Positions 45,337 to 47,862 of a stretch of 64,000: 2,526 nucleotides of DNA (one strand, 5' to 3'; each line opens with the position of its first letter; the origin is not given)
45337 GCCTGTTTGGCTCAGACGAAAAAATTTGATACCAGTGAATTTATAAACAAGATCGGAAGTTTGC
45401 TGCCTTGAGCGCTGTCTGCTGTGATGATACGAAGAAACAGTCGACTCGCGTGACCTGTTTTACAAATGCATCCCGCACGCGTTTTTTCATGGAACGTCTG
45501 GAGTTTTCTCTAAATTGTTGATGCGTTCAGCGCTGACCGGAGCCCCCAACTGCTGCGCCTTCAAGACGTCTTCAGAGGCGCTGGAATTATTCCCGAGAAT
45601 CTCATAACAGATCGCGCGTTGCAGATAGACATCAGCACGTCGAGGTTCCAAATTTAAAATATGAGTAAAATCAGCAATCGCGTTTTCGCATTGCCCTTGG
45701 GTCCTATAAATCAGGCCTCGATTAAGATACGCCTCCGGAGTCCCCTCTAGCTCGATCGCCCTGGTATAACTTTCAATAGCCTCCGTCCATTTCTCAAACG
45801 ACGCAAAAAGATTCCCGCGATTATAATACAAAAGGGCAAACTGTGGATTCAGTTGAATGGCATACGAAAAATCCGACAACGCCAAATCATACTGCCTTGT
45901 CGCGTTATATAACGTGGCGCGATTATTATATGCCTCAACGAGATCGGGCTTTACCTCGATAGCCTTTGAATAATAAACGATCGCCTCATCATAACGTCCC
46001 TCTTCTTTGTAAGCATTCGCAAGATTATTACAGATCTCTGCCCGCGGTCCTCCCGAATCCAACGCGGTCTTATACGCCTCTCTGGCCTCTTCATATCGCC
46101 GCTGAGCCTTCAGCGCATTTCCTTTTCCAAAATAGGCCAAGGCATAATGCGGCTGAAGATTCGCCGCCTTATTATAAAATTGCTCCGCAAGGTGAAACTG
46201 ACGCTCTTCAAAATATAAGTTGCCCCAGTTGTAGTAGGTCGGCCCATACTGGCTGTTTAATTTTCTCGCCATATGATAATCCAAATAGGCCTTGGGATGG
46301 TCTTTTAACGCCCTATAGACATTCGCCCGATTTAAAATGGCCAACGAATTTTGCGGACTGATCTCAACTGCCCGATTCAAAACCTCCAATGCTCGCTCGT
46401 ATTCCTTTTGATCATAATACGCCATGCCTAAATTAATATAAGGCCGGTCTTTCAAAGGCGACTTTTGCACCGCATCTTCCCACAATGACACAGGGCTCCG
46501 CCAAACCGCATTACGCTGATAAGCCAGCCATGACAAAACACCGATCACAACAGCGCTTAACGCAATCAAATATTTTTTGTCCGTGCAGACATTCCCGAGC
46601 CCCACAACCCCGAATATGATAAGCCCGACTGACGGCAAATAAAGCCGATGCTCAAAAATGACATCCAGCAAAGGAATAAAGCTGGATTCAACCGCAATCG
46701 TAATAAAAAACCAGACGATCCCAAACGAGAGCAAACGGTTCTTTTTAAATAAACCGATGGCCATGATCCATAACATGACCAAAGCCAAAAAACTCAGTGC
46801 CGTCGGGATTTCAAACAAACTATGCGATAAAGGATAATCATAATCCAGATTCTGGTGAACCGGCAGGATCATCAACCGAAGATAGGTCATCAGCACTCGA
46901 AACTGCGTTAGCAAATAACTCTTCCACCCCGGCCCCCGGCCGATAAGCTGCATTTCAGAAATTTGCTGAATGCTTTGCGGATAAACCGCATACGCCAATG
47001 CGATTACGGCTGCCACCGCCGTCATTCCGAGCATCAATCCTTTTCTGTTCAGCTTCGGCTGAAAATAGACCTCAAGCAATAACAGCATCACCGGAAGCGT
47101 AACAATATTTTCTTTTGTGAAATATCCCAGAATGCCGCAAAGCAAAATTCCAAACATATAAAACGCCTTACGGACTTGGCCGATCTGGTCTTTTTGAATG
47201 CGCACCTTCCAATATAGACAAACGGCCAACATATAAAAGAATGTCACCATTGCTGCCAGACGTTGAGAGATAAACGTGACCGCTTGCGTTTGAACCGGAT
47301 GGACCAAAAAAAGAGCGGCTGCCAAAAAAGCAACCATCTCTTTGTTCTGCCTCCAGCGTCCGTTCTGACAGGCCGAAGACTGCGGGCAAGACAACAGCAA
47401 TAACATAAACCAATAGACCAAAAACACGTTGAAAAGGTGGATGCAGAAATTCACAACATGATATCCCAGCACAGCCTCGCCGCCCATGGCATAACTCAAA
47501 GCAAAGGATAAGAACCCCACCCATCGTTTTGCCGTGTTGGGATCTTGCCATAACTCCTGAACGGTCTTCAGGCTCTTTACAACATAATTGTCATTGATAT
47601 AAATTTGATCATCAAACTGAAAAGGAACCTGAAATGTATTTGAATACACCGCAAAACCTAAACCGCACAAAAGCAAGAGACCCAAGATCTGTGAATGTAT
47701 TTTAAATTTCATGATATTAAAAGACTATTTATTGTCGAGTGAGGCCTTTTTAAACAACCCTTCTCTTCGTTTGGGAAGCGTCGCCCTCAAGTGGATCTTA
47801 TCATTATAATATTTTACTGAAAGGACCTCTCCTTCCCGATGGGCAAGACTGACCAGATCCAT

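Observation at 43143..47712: Candidate periplasmic (protein O-) glycosylation module: GtrB-like polyprenyl-P-sugar synthase, GT4, and a TMTC/PMT-like GT-C with TPR array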

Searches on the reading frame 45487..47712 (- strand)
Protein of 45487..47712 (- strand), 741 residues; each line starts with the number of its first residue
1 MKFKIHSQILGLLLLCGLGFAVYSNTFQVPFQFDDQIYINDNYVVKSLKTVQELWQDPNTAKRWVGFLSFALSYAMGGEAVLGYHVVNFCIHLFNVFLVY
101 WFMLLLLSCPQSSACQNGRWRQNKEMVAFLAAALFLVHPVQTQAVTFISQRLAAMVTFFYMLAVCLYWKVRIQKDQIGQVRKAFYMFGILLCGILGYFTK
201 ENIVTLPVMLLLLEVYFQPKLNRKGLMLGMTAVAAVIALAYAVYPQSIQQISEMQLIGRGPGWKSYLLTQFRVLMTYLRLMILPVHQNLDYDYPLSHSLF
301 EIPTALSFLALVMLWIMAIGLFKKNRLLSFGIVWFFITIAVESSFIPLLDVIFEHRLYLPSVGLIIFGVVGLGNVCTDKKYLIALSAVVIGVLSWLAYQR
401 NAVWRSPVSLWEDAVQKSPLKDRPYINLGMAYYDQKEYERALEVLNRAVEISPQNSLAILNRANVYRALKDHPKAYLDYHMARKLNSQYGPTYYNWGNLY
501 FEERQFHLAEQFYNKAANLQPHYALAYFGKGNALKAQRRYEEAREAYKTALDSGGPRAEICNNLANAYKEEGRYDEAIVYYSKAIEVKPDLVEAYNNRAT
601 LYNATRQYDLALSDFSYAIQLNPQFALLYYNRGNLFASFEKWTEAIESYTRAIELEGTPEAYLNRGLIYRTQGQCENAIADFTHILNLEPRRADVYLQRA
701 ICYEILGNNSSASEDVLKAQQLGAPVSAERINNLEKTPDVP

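Call 5: search_protein_families(library=pfam, proteins=[window:45487-47712:-], max_evalue=0.01)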
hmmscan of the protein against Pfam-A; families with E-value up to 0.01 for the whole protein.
window:45487-47712:- (741 aa): 25 families
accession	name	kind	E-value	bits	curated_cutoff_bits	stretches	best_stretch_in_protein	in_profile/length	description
PF00515.34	TPR_1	-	3.2e-57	188.6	27.8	8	558-590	1-33/34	Tetratricopeptide repeat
PF07719.23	TPR_2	-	1.4e-43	143.9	27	5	558-590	1-33/34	Tetratricopeptide repeat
PF13181.12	TPR_8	-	4.3e-38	126.7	25.7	4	558-590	1-33/34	Tetratricopeptide repeat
PF13414.12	TPR_11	-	1.3e-32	111.6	26.8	4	565-602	1-38/42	TPR repeat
PF13424.12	TPR_12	-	1.7e-26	92.7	30.1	5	522-588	8-75/77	Tetratricopeptide repeat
PF13431.12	TPR_17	-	2e-26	90.5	24.4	2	580-612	1-33/34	Tetratricopeptide repeat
PF13432.12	TPR_16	-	5.3e-25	87.9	32.7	6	494-554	1-61/65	Tetratricopeptide repeat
PF14559.12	TPR_19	-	3e-18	66.3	25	4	536-590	3-57/68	Tetratricopeptide repeat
PF13428.12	TPR_14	-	3.4e-18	64.7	23.5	2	425-464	4-43/44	Tetratricopeptide repeat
PF13371.12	TPR_9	-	8.9e-18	64.5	35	2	566-624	3-61/73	Tetratricopeptide repeat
PF13176.12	TPR_7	-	1.1e-14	53.6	27.9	1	561-590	2-31/36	Tetratricopeptide repeat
PF13174.12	TPR_6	-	3.4e-11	43.5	26.3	0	427-454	5-32/33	Tetratricopeptide repeat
PF13374.12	TPR_10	-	1.6e-10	41.1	27.5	2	558-587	2-31/42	Tetratricopeptide repeat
PF25575.1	TPR_BSK1_C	-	1.2e-07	32.1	42.2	0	641-689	57-107/118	Serine/threonine-protein kinase BSK1-like, TPR repeats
PF25063.1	ARM_TT21_C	-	5.1e-07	30.2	35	1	430-591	29-197/209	Tetratricopeptide repeat protein 21 C-terminal ARM domain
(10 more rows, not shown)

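Call 6: search_protein_families(library=ncbifam, proteins=[window:45487-47712:-], max_evalue=0.01)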
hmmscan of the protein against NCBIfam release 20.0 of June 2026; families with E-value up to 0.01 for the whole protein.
window:45487-47712:- (741 aa): 32 families (the best 25 are shown)
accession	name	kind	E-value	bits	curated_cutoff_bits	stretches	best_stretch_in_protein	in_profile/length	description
TIGR02521.1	type_IV_pilW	equivalog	1.8e-28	99.7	154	2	424-582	33-193/234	type IV pilus biogenesis/stability protein PilW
NF040959.1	MamA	equivalog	1.8e-26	92.8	200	2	558-689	71-203/204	magnetosome protein MamA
TIGR02917.1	PEP_TPR_lipo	equivalog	2.4e-26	91.9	312.2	2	499-734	576-810/899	XrtA/PEP-CTERM system TPR-repeat protein PrsT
TIGR00990.1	3a0801s09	subfamily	1.6e-22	79.9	757.25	3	625-715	126-216/615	mitochondrial import receptor subunit TOM70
NF033758.1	gliding_GltE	equivalog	8.1e-19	67.9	225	2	492-602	224-334/411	adventurous gliding motility TPR repeat lipoprotein GltE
NF033762.1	social_mot_Tgl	equivalog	2.4e-18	66.4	225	2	576-716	84-227/252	social motility TPR repeat lipoprotein Tgl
NF033920.0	C39_PA2778_fam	equivalog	2.2e-17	63.3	150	2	504-589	170-255/255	PA2778 family cysteine peptidase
NF002725.1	PRK02603.1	equivalog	3e-17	63.1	143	2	522-605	33-119/173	photosystem I assembly protein Ycf3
TIGR02552.1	LcrH_SycD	equivalog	2.8e-16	59.5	104.8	2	667-722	60-115/136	SycD/LcrH family type III secretion system chaperone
NF008391.2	PRK11189.1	equivalog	6.2e-16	58.7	250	2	624-718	63-158/297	lipoprotein NlpI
NF047558.1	TPR_END_plus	domain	1.8e-11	43.8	32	0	425-473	2-49/56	TPR end-of-group domain-containing protein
NF040561.1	PrimPol_Msp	equivalog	2.6e-11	42.8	200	1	538-622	5-81/515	CRISPR-associated primase-polymerase type A1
TIGR04510.1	mod_pep_cyc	subfamily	3.3e-11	42.4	400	1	494-550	402-458/814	putative peptide modification system cyclase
NF047371.1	FlcA_CTERM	equivalog_domain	4.4e-09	35.4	300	2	593-711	400-525/646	periplasmic flagellar collar protein FlcA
NF053607.1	CHU_0125_OmpA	equivalog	1e-07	30.9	620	1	500-553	63-116/639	CHU_0125 family OmpA-like outer membrane integrity protein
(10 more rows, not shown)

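Call 16: find_encoding_contigs(protein=window:45487-47712:-, flank=8000, max_places=6)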
Protein window:45487-47712:- (741 aa): 1 contig read that carries it; 1 place shown.
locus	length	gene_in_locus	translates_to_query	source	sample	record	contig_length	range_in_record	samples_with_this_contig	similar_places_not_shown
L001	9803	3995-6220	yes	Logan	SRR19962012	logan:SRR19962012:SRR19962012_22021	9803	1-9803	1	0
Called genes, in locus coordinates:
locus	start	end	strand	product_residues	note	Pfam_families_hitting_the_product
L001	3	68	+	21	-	?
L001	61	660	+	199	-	PF07638:Sigma70_ECF (weak), PF04542:Sigma70_r2, PF08281:Sigma70_r4_2, PF04545:Sigma70_r4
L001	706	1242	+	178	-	PF13490:zf-HC2 (weak)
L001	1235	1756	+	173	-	-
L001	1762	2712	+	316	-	PF01745:IPT, PF01715:IPPT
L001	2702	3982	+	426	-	PF13167:GTP-bdg_N, PF16360:GTP-bdg_M, PF03193:RsgA_GTPase (faint), PF13191:AAA_16 (faint), PF01926:MMR_HSR1, PF02421:FeoB_N, PF16897:MMR_HSR1_Xtn (weak)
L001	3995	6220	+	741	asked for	PF00515:TPR_1, PF07719:TPR_2 (weak), PF13181:TPR_8 (weak), PF13424:TPR_12, PF00515:TPR_1, PF07719:TPR_2, PF13181:TPR_8, PF13414:TPR_11, +15 more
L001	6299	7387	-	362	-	PF13439:Glyco_transf_4, PF00534:Glycos_transf_1, PF13692:Glyco_trans_1_4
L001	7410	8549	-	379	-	PF00535:Glycos_transf_2, PF26629:GT2_TM_C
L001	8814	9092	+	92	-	PF13411:MerR_1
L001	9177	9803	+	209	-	?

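Call 77: list_cluster_members(proteins=[window:45490-47712:-, P0121, window:44320-45405:+])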
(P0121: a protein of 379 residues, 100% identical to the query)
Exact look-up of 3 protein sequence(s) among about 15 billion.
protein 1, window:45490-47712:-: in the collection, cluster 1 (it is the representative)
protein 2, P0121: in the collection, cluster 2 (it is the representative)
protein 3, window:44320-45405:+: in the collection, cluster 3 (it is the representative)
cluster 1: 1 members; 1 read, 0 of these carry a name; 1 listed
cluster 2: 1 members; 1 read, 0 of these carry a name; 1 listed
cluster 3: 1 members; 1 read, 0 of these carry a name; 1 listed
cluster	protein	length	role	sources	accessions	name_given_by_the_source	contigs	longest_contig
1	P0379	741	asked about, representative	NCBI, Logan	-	-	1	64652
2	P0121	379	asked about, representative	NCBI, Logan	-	-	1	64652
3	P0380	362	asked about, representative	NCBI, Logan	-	-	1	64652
